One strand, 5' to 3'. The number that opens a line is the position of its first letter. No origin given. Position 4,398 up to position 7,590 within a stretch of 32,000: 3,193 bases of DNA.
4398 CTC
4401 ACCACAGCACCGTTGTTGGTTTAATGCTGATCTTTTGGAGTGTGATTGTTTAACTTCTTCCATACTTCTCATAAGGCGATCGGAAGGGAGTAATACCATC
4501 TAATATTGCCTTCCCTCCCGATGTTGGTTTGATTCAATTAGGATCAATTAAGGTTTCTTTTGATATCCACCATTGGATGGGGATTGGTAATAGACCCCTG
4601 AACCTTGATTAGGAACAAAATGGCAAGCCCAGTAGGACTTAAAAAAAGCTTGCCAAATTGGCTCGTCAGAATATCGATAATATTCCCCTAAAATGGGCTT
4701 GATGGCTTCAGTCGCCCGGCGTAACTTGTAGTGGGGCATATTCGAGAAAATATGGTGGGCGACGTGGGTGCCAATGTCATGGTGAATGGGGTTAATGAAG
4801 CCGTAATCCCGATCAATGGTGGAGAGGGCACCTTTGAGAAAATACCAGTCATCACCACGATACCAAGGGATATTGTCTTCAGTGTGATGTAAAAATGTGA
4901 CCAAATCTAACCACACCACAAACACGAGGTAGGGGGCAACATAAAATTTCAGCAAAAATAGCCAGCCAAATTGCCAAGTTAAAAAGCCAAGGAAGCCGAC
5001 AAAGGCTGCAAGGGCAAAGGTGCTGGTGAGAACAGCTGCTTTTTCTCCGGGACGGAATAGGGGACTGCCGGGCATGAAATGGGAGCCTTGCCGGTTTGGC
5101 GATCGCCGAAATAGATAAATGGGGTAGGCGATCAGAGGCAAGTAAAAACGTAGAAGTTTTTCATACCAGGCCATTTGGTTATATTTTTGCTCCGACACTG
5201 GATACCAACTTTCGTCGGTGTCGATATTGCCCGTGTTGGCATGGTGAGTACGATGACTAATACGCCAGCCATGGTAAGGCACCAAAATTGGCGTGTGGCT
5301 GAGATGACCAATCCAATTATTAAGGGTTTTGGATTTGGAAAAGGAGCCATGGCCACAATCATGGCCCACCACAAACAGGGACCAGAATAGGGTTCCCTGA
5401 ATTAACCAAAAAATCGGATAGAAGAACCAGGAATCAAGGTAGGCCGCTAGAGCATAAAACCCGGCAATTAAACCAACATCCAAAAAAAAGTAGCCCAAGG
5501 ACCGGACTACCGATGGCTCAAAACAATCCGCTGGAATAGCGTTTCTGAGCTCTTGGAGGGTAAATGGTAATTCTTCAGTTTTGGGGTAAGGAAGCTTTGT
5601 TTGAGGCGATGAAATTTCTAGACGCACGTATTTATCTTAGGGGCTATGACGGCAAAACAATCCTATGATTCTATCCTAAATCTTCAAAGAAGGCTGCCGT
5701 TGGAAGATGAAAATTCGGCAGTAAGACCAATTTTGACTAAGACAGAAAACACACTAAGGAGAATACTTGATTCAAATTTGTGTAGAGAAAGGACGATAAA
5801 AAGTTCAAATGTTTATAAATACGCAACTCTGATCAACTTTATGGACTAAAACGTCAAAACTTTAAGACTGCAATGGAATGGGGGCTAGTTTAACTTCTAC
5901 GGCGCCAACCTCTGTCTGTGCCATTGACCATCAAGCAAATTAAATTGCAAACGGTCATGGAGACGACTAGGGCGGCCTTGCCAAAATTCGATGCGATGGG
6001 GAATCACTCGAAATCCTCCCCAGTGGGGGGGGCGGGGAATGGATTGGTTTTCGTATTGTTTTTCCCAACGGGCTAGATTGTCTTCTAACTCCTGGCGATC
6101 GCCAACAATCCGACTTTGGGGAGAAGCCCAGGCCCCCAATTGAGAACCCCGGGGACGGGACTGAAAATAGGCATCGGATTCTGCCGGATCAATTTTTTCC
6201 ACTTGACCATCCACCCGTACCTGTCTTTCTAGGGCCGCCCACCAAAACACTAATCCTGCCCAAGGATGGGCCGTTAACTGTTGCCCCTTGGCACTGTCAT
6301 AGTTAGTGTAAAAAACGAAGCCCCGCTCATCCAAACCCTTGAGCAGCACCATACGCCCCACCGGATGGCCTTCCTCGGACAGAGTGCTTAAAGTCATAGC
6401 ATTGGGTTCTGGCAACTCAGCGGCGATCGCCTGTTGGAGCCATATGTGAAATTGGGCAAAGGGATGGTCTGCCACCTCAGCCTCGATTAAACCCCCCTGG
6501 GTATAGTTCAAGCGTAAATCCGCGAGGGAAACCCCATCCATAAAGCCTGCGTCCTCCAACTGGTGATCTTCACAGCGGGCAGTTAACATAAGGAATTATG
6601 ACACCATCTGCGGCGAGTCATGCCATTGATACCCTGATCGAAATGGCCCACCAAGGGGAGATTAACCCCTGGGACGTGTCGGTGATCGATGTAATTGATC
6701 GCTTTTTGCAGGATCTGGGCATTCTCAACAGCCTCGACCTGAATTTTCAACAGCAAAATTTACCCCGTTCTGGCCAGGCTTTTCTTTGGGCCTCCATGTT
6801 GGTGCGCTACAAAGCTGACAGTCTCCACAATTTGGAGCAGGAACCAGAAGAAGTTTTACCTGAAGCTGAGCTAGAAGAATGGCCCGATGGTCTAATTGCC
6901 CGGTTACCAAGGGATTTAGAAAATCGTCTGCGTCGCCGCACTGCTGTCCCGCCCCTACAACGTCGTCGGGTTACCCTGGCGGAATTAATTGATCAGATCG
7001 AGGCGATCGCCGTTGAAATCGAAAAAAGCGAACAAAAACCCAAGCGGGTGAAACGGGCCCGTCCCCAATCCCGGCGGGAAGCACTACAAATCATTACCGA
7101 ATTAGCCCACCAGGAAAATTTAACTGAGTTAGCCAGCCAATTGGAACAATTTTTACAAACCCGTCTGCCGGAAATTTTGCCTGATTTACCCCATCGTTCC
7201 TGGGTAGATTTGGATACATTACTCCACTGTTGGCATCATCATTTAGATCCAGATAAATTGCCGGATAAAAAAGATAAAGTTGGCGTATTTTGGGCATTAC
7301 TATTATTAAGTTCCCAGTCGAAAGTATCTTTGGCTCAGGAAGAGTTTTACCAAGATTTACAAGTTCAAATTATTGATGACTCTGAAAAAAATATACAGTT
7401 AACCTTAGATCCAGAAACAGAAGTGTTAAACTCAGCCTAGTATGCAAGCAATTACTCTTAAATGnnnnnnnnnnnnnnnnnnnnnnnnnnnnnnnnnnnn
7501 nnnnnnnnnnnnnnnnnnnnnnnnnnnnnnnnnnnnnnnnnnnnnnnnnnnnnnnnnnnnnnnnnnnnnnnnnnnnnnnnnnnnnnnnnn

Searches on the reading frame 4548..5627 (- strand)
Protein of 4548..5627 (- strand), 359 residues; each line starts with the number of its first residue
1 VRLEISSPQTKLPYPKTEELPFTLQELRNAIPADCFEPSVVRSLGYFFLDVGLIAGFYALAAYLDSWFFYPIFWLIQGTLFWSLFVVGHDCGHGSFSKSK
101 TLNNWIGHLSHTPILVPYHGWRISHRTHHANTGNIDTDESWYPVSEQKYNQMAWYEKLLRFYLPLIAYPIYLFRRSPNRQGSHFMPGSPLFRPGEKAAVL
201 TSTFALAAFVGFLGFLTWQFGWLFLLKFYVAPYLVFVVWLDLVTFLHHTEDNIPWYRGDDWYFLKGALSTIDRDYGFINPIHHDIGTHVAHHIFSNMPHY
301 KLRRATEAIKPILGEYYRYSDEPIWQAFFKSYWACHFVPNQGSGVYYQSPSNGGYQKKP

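Call 91: search_protein_families(library=pfam, max_evalue=0.001, proteins=[window:4548-5627:-])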
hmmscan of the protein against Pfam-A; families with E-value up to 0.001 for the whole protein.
window:4548-5627:- (359 aa): 1 family
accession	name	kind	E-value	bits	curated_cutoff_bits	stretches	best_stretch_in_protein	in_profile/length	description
PF00487.30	FA_desaturase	-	1.4e-38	133.5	29.7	1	66-318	2-247/253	Fatty acid desaturase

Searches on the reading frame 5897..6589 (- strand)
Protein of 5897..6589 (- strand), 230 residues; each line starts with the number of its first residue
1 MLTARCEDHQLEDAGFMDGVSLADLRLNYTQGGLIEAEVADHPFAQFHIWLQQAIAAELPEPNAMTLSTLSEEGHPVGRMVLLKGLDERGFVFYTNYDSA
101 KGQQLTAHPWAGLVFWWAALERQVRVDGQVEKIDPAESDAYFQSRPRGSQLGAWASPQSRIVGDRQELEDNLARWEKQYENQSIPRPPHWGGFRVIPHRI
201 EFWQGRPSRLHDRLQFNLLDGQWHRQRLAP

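Call 91: search_protein_families(library=pfam, max_evalue=0.001, proteins=[window:5897-6589:-])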
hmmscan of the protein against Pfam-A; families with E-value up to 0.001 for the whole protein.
window:5897-6589:- (230 aa): 3 families
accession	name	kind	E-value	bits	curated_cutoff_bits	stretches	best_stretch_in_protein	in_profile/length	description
PF01243.27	PNPOx_N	-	1.5e-31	109.7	28.1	1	51-178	1-119/120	Pyridoxamine 5'-phosphate oxidase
PF10590.14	PNP_phzG_C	-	1.8e-19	69.8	27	1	190-230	1-42/42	Pyridoxine 5'-phosphate oxidase C-terminal dimerisation region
PF12766.13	Pyridox_oxase_2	-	8.2e-08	33.2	26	1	47-131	4-97/100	Pyridoxamine 5'-phosphate oxidase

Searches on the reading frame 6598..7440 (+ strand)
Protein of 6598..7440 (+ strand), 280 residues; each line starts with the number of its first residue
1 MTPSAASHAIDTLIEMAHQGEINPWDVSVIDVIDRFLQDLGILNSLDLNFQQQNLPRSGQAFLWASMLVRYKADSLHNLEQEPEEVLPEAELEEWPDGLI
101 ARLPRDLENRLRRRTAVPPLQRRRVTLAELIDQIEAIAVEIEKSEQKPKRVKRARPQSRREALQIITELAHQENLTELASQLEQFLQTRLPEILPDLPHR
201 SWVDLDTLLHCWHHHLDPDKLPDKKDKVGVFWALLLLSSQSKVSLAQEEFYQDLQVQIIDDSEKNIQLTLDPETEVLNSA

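Call 3: search_protein_families(library=pfam, proteins=[window:6598-7440:+], max_evalue=1)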
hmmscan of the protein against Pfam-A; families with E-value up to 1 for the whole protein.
window:6598-7440:+ (280 aa): 4 families
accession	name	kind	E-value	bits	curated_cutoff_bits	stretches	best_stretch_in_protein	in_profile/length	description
PF02616.19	SMC_ScpA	-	9.6e-69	232.3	24.6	1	16-259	1-232/232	Segregation and condensation protein ScpA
PF24035.1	DUF7344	-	0.042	14.6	27.8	1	112-153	8-47/76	Domain of unknown function (DUF7344)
PF03902.18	Gal4_dimer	-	0.049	14.3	22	1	179-213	12-36/54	Gal4-like dimerisation domain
PF04824.21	Rad21_Rec8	-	0.067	12.9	22.7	1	230-257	23-50/55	Conserved region of Rad21 / Rec8 like protein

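Call 4: search_protein_families(library=ncbifam, proteins=[window:6598-7440:+], max_evalue=1)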
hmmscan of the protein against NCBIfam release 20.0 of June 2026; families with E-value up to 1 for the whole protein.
window:6598-7440:+ (280 aa): 3 families
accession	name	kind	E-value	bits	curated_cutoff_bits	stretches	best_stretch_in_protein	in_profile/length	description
NF045778.1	gas_vesic_GvpL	equivalog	0.0036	17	200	1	107-187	161-238/260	gas vesicle protein GvpL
NF000993.0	PRK00104.1-2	equivalog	0.04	13.5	268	0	10-66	12-68/237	segregation/condensation protein A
NF000995.0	PRK00104.1-4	equivalog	0.053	12.9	315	0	221-261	208-248/251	segregation/condensation protein A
